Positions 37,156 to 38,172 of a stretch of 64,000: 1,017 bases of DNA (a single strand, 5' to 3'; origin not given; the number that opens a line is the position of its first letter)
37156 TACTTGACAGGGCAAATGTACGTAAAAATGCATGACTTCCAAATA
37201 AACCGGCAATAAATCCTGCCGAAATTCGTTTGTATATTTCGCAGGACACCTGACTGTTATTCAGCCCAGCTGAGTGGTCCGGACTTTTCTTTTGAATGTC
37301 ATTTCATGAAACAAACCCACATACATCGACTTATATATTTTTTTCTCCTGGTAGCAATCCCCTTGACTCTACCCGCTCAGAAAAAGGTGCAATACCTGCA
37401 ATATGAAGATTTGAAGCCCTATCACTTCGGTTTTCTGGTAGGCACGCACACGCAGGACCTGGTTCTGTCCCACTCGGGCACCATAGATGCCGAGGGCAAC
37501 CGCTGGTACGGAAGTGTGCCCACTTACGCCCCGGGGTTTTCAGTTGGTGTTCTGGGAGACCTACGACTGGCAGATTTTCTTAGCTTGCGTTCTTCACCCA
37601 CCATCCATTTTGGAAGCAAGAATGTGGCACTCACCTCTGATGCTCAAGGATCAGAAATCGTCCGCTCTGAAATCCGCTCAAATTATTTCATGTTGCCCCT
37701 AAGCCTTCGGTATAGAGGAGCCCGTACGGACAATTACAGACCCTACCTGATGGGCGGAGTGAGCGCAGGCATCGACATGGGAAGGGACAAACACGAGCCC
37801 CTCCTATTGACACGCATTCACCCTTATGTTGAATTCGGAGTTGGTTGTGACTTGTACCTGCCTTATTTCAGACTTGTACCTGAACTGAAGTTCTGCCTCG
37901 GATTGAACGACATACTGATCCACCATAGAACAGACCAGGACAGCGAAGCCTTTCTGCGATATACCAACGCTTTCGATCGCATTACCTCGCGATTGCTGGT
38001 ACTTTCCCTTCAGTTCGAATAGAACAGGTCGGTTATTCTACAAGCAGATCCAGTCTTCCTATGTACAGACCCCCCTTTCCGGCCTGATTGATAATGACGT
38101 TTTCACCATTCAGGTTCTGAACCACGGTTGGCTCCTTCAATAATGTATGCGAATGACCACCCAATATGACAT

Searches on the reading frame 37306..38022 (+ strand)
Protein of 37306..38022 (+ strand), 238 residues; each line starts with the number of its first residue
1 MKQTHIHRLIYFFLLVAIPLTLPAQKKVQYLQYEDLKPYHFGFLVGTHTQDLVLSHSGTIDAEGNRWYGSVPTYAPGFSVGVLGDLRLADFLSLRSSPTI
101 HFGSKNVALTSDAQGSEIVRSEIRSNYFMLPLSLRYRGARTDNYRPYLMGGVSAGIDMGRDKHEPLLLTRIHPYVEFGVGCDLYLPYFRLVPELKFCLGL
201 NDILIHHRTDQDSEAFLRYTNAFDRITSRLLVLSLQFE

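Call 19: search_protein_families(library=pfam, proteins=[window:37306-38022:+], max_evalue=0.001)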
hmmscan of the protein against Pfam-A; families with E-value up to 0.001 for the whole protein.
window:37306-38022:+ (238 aa): 1 family
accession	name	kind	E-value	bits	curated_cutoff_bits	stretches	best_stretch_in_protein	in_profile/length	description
PF13568.12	OMP_b-brl_2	-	4.2e-14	53.4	27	1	39-203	9-173/175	Outer membrane protein beta-barrel domain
